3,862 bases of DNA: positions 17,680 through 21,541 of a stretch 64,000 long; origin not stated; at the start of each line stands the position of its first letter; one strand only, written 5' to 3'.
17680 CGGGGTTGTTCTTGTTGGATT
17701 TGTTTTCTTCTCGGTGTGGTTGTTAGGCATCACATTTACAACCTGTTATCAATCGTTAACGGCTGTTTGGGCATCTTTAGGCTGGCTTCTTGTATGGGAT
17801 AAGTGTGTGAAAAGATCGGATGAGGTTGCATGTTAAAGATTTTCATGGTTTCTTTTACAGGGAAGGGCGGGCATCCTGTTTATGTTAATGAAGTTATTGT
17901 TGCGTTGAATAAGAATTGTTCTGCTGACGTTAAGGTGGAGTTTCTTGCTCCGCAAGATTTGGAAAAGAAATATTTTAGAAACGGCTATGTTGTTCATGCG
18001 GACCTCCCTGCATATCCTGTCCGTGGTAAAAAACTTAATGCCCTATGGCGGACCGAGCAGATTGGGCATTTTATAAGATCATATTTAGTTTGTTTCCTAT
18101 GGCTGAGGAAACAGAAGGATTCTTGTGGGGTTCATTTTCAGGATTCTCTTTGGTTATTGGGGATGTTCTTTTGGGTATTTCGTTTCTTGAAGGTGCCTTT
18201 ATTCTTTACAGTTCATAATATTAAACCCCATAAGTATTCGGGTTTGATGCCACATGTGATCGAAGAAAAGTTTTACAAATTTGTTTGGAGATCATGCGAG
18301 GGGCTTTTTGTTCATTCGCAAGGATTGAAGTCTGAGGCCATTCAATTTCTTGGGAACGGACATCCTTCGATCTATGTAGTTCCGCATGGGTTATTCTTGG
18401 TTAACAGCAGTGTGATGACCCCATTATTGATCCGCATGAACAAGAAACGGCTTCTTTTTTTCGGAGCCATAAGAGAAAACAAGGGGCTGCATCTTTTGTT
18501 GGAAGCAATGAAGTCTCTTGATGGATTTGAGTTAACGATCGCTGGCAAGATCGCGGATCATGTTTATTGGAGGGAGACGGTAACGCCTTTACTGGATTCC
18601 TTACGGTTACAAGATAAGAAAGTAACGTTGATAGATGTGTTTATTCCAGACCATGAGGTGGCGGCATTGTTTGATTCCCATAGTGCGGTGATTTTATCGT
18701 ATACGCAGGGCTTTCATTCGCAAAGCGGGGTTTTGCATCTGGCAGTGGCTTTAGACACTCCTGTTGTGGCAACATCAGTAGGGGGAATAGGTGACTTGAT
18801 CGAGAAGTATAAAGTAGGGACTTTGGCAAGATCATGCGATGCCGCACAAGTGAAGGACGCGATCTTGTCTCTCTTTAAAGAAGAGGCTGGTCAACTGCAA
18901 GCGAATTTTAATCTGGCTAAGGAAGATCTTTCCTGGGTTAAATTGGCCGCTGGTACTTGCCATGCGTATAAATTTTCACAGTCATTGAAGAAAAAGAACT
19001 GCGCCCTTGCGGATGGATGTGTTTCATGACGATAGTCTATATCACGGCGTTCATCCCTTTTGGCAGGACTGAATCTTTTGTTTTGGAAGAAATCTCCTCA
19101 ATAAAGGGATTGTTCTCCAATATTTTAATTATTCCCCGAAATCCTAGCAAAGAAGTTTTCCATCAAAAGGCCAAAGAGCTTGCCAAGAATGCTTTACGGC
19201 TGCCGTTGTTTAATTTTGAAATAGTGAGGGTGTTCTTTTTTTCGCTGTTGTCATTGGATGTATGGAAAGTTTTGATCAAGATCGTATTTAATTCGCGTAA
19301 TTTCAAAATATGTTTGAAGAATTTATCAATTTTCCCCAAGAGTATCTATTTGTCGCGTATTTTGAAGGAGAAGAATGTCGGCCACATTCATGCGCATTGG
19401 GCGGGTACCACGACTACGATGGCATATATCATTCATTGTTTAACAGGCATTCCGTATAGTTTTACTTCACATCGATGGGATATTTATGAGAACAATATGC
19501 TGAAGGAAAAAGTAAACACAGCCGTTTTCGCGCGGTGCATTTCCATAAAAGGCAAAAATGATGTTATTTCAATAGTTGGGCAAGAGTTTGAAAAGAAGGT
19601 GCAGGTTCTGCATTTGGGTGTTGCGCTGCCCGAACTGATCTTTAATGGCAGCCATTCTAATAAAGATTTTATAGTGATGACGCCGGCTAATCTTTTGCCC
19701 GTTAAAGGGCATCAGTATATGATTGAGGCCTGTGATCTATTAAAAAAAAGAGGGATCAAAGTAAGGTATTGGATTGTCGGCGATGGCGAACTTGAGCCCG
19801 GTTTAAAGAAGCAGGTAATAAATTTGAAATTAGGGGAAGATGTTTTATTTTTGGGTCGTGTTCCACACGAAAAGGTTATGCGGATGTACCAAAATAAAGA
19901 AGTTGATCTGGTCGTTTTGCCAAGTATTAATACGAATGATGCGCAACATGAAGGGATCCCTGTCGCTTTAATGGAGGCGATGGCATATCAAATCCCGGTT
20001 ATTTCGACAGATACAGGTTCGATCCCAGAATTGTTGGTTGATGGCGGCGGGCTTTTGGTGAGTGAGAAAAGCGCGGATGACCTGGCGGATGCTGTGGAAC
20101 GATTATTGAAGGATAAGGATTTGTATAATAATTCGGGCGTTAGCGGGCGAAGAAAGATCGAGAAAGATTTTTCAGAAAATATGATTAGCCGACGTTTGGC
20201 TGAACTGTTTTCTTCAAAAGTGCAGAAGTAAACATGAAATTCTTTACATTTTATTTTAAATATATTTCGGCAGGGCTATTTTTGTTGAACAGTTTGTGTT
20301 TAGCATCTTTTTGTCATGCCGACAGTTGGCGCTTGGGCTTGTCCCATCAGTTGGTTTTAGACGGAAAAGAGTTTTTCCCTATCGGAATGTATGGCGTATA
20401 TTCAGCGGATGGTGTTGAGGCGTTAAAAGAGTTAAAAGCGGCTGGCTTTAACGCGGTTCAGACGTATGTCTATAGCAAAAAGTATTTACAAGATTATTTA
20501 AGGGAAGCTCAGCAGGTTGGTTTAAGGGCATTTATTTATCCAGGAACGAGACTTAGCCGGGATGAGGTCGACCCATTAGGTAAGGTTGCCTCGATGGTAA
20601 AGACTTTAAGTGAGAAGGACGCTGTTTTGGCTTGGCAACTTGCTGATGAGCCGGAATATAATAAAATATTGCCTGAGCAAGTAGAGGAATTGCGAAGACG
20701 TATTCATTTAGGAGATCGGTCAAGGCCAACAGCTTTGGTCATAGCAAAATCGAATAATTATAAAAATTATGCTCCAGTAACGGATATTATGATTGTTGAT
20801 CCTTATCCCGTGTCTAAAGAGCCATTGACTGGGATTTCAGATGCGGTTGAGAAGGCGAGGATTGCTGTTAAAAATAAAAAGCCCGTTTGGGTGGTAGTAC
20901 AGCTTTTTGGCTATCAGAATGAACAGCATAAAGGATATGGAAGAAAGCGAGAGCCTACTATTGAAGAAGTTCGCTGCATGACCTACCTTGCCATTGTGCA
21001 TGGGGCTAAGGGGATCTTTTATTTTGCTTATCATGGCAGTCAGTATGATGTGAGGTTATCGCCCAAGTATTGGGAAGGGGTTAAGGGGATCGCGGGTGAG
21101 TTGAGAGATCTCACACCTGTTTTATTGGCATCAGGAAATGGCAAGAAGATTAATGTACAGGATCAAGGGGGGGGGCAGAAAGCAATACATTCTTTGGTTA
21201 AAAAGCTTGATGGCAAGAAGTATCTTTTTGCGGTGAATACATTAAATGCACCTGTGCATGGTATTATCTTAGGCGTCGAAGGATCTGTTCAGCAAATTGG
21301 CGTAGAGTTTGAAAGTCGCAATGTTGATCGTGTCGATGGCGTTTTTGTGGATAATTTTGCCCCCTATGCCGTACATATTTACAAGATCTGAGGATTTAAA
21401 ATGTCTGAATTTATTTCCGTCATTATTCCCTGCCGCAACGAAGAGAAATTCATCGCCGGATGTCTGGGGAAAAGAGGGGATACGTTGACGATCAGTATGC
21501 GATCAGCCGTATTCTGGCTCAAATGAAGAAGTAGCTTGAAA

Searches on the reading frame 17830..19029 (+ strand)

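Call 6: search_protein_families(library=pfam, proteins=[window:17830-19029:+], max_evalue=0.1)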
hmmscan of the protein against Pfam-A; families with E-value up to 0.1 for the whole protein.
window:17830-19029:+ (399 aa): 5 families
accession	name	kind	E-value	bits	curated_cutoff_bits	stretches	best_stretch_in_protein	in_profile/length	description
PF13692.12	Glyco_trans_1_4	-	6.9e-16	59.2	27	1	206-350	2-141/142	Glycosyl transferases group 1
PF00534.26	Glycos_transf_1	-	2e-14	53.9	26.4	1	199-360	9-165/172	Glycosyl transferases group 1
PF13579.12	Glyco_trans_4_4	-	3.9e-06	27.7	29.7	1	13-186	1-157/158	Glycosyl transferase 4-like domain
PF13439.12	Glyco_transf_4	-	7.7e-06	26.5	28.5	1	13-187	2-165/170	Glycosyltransferase Family 4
PF14639.11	YqgF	-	0.061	13.6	35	0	235-308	67-135/150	Holliday-junction resolvase-like of SPT6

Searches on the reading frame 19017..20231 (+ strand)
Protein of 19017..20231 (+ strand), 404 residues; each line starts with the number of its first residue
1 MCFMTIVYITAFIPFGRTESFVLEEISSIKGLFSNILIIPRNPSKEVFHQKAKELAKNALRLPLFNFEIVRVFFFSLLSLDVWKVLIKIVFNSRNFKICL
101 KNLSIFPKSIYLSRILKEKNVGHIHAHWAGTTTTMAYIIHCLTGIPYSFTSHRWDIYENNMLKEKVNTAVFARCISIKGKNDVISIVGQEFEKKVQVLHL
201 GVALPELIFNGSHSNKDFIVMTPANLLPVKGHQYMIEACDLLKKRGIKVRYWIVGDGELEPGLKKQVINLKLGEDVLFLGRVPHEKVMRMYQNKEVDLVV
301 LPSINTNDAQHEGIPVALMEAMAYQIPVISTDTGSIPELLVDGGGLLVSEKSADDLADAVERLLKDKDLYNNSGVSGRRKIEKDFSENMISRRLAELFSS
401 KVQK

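Call 6: search_protein_families(library=pfam, proteins=[window:19017-20231:+], max_evalue=0.1)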
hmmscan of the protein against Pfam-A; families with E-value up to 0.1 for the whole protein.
window:19017-20231:+ (404 aa): 5 families
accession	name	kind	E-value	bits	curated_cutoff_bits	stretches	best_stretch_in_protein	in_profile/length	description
PF00534.26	Glycos_transf_1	-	1.5e-38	132.5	26.4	1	210-377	8-169/172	Glycosyl transferases group 1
PF13692.12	Glyco_trans_1_4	-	1.4e-29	103.6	27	1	220-366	4-142/142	Glycosyl transferases group 1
PF13524.12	Glyco_trans_1_2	-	2e-08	34.7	25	1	266-386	27-134/144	Glycosyl transferase-like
PF13439.12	Glyco_transf_4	-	0.00055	20.4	28.5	1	99-171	51-127/170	Glycosyltransferase Family 4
PF13579.12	Glyco_trans_4_4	-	0.035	14.9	29.7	1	112-163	63-113/158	Glycosyl transferase 4-like domain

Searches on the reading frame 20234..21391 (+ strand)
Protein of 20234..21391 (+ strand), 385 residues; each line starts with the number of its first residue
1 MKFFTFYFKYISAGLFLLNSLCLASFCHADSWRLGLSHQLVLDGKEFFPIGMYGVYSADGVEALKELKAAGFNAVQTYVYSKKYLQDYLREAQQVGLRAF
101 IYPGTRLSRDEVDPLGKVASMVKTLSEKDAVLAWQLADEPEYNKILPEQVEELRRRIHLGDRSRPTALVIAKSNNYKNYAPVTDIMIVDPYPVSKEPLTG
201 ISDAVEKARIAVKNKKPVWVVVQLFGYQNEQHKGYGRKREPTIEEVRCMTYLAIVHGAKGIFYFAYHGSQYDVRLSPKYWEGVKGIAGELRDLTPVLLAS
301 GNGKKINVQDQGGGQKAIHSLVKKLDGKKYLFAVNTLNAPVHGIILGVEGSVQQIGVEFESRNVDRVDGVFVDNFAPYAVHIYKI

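Call 6: search_protein_families(library=pfam, proteins=[window:20234-21391:+], max_evalue=0.1)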
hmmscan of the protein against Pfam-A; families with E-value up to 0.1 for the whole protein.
window:20234-21391:+ (385 aa): 1 family
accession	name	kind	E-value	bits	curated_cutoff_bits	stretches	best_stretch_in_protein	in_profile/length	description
PF02449.21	Glyco_hydro_42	-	0.00037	20.4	21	1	171-270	242-341/376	Beta-galactosidase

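Call 7: search_protein_families(library=ncbifam, proteins=[window:20234-21391:+], max_evalue=0.1)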
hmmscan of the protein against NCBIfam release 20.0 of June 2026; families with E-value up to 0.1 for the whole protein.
window:20234-21391:+ (385 aa): 0 families

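Call 18: find_related_loci(query=window:20234-21391:+, collection=genome_contigs, flank=6000)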
Query window:20234-21391:+ (385 aa) in genome_contigs; peptide patterns used: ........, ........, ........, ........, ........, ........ (x = any residue, [..] = any of these).
152 stretches matched a pattern, but none encodes a relative of the query by tblastn (E <= 1e-3).

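Call 55: find_encoding_contigs(protein=window:20234-21391:+, flank=5000, max_places=10)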
Protein window:20234-21391:+ (385 aa): 5 contigs read that carry it; 1 place shown.
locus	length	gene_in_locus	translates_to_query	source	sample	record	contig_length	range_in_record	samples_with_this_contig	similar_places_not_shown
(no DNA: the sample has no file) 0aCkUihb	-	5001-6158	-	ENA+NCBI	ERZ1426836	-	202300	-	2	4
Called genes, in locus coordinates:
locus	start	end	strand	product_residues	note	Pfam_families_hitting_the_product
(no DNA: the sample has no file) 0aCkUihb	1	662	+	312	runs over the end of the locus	PF00535:Glycos_transf_2, PF10111:Glyco_tranf_2_2, PF13641:Glyco_tranf_2_3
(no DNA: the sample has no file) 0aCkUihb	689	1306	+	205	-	PF00132:Hexapep (faint)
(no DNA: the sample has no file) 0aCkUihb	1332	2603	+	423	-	-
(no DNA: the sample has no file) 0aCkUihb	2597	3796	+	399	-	PF13439:Glyco_transf_4 (weak), PF13579:Glyco_trans_4_4 (weak), PF00534:Glycos_transf_1, PF13692:Glyco_trans_1_4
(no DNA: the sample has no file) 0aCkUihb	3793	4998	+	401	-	PF00534:Glycos_transf_1, PF13692:Glyco_trans_1_4, PF13524:Glyco_trans_1_2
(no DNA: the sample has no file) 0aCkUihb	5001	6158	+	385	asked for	-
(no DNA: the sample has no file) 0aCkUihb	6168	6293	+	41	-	-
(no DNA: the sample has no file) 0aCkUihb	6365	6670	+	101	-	PF20586:DUF6788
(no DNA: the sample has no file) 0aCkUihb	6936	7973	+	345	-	PF00535:Glycos_transf_2, PF13641:Glyco_tranf_2_3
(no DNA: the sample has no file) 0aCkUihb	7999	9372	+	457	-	PF17836:PglD_N, PF02397:Bac_transf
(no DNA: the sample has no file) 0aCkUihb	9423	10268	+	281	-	PF13623:SurA_N_2 (faint)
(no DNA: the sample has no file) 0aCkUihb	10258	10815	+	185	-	-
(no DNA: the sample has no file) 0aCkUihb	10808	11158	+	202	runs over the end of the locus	-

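Call 56: find_related_loci(query=window:20234-21391:+, collection=metagenome_contigs, flank=5000)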
Query window:20234-21391:+ (385 aa) in metagenome_contigs; peptide patterns used: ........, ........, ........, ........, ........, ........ (x = any residue, [..] = any of these).
231 stretches matched a pattern, but none encodes a relative of the query by tblastn (E <= 1e-3).
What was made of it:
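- Tried and rejected: Scans of genome_contigs and metagenome_contigs with the upstream 385-aa protein found no relative (calls 18, 56).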
